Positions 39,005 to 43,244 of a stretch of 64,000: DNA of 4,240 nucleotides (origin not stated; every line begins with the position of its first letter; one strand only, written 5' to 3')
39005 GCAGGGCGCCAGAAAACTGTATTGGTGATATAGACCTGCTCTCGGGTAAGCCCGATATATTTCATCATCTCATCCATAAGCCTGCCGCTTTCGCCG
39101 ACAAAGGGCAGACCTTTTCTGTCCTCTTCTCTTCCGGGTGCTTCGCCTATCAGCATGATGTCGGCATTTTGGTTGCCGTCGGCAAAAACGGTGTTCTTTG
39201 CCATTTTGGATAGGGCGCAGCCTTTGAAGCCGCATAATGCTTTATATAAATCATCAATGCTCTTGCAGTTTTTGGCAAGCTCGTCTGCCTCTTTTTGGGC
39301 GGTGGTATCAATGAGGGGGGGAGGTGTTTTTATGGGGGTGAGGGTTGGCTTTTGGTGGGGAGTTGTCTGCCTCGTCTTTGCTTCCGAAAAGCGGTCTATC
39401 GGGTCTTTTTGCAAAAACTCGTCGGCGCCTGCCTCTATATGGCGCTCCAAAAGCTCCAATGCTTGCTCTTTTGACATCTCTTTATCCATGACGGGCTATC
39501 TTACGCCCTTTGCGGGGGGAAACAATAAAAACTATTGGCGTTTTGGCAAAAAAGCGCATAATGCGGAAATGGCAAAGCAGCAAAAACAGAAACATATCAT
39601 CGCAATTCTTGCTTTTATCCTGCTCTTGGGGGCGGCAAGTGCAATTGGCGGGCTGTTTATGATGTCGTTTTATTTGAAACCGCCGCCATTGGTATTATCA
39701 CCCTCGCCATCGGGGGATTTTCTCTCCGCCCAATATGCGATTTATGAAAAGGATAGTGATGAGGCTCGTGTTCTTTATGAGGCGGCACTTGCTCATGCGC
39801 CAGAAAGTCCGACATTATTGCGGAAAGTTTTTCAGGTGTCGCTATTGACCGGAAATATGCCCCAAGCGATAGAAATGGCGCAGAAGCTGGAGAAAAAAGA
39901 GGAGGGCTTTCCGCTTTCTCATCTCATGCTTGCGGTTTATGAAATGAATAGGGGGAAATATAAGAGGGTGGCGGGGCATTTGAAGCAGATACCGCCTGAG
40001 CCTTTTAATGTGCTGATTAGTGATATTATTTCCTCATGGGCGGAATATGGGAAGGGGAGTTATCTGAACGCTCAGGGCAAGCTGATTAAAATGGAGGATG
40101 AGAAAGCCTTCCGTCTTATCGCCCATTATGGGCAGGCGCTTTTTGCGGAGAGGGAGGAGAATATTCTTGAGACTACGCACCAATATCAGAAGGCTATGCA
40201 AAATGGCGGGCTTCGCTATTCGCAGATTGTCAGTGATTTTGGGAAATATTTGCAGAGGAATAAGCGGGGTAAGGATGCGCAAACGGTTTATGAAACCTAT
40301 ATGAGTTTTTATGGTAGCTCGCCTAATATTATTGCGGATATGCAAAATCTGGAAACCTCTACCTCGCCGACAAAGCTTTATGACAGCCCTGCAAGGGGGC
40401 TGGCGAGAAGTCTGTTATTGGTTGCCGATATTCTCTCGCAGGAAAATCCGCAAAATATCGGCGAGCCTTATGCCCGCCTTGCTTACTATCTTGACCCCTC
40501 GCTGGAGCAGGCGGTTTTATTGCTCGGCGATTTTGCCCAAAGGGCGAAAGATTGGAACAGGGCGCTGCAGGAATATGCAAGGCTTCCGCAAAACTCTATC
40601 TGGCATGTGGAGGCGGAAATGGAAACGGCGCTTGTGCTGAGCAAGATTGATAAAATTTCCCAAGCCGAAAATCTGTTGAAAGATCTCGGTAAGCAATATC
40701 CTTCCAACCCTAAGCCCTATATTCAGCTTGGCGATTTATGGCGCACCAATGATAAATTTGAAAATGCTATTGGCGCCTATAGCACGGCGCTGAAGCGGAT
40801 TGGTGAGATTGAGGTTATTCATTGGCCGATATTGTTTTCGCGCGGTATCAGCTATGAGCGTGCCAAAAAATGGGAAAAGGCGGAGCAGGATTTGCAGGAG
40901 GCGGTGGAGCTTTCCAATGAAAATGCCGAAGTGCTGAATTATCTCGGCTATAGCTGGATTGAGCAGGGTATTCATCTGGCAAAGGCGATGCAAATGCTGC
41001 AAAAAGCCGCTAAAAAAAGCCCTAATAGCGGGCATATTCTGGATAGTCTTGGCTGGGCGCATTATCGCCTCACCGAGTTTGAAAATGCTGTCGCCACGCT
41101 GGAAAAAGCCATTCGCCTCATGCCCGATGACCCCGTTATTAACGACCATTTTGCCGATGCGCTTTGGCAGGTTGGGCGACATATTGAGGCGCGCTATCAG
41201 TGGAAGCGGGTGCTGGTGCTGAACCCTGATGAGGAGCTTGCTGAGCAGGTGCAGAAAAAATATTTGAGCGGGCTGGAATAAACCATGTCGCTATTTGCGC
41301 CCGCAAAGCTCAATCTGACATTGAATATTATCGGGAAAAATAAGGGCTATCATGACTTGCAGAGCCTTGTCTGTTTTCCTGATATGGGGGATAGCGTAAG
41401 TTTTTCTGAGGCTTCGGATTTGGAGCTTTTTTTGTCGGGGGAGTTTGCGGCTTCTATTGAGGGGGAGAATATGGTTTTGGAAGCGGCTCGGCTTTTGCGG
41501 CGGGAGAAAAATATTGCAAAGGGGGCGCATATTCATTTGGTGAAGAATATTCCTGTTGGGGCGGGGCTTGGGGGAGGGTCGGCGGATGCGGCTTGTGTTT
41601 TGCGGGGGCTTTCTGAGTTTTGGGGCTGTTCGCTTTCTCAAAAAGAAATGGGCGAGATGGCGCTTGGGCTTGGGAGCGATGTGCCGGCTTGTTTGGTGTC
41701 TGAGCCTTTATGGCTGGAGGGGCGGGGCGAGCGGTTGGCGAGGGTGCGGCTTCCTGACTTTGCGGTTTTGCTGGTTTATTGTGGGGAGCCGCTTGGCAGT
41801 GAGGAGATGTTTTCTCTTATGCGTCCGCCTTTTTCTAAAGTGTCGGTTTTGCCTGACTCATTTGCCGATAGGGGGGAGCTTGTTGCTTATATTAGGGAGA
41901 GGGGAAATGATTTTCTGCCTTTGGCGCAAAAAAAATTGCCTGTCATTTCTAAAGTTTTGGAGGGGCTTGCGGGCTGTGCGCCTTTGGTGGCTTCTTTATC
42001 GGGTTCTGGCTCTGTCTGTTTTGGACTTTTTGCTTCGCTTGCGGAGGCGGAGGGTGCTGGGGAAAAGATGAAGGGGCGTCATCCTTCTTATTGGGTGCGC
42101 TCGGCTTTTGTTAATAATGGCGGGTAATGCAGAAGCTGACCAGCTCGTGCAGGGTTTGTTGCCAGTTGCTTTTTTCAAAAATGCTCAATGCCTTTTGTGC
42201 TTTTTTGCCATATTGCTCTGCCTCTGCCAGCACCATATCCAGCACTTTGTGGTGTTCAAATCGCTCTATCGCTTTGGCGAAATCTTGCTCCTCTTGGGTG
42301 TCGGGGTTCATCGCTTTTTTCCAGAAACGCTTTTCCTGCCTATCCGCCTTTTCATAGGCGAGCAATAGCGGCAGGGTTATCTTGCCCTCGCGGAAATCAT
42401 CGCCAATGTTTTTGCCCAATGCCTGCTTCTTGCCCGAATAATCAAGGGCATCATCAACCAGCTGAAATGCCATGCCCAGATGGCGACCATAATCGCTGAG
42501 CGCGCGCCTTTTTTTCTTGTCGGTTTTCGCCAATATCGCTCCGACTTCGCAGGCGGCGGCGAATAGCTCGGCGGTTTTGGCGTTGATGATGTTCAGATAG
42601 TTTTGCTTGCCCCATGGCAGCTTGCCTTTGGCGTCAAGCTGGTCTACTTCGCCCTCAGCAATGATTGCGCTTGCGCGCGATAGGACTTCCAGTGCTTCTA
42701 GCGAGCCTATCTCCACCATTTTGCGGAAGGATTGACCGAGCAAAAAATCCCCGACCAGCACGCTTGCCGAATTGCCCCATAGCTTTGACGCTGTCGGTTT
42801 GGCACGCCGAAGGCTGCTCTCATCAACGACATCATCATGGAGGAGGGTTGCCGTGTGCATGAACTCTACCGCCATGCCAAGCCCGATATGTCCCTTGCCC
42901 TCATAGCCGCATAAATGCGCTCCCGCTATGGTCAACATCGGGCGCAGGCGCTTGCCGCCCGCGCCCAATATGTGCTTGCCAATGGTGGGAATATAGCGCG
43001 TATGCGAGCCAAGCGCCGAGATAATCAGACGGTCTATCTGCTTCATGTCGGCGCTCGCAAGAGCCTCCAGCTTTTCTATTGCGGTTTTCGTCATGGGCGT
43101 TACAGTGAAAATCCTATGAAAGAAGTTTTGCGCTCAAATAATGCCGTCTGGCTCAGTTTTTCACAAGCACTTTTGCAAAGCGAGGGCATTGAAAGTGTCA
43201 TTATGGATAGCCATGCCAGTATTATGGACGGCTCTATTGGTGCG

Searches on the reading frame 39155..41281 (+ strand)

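Call 49: search_protein_families(library=pfam, proteins=[window:39155-41281:+], max_evalue=0.001)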
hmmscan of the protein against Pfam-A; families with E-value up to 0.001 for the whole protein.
window:39155-41281:+ (708 aa): 17 families
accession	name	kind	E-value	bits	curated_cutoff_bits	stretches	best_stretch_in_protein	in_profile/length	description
PF07719.23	TPR_2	-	5.7e-24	82.6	27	2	559-590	3-34/34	Tetratricopeptide repeat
PF14559.12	TPR_19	-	5.8e-17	62.2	25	1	196-253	2-59/68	Tetratricopeptide repeat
PF13428.12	TPR_14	-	5.8e-17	60.9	23.5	0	192-223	8-39/44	Tetratricopeptide repeat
PF00515.34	TPR_1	-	3.1e-15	55.7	27.8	0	559-587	3-31/34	Tetratricopeptide repeat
PF13432.12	TPR_16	-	3.3e-12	47.1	32.7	0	563-625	3-64/65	Tetratricopeptide repeat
PF13174.12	TPR_6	-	4.6e-12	46.2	26.3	0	596-625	5-33/33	Tetratricopeptide repeat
PF13414.12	TPR_11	-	5.8e-12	45.6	26.8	0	572-600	9-37/42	TPR repeat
PF13424.12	TPR_12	-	1.5e-09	38.3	30.1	1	607-656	25-75/77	Tetratricopeptide repeat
PF13181.12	TPR_8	-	7.6e-08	32.4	25.7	0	631-658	6-33/34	Tetratricopeptide repeat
PF13371.12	TPR_9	-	1.4e-07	31.9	35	0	608-661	11-64/73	Tetratricopeptide repeat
PF12895.13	ANAPC3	-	2.9e-07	31.1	27.2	0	440-510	12-81/82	Anaphase-promoting complex, cyclosome, subunit 3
PF25063.1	ARM_TT21_C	-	3.3e-07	30.8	35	0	504-692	2-196/209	Tetratricopeptide repeat protein 21 C-terminal ARM domain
PF23914.1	TPR_CcmH_CycH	-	3.7e-07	30.6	42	0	516-624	47-153/158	Cytochrome c-type biogenesis protein H TPR domain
PF13429.12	TPR_15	-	1.8e-06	28.1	26.2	1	561-685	150-273/280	Tetratricopeptide repeat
PF13431.12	TPR_17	-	1.6e-05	25.2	24.4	0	581-599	3-21/34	Tetratricopeptide repeat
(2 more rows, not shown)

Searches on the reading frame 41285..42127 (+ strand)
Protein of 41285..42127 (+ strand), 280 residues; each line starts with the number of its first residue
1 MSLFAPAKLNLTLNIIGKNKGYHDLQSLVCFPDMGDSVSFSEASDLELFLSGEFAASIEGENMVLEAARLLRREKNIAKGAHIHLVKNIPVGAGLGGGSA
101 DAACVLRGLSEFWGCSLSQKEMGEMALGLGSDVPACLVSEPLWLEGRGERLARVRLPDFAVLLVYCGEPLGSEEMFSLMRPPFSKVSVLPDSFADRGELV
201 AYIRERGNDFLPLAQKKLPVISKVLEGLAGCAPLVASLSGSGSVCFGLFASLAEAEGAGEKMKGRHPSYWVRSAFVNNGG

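Call 49: search_protein_families(library=pfam, proteins=[window:41285-42127:+], max_evalue=0.001)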
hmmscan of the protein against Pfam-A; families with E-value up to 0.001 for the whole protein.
window:41285-42127:+ (280 aa): 3 families
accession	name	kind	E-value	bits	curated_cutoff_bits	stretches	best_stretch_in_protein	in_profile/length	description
PF00288.32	GHMP_kinases_N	-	4.9e-18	65.6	22.3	1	62-138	1-85/87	GHMP kinases N terminal domain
PF08544.19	GHMP_kinases_C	-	1.3e-05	25.9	21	1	212-263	27-80/85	GHMP kinases C terminal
PF22700.2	MVD-like_N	-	0.00062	19.9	27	0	40-126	41-128/157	Diphosphomevalonate decarboxylase-like N-terminal domain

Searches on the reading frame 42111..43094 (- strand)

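Call 49: search_protein_families(library=pfam, proteins=[window:42111-43094:-], max_evalue=0.001)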
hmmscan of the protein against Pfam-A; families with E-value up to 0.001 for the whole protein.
window:42111-43094:- (327 aa): 1 family
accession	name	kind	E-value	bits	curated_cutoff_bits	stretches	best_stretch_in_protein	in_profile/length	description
PF00348.22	polyprenyl_synt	-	5.3e-72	242.5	27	1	35-277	4-249/251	Polyprenyl synthetase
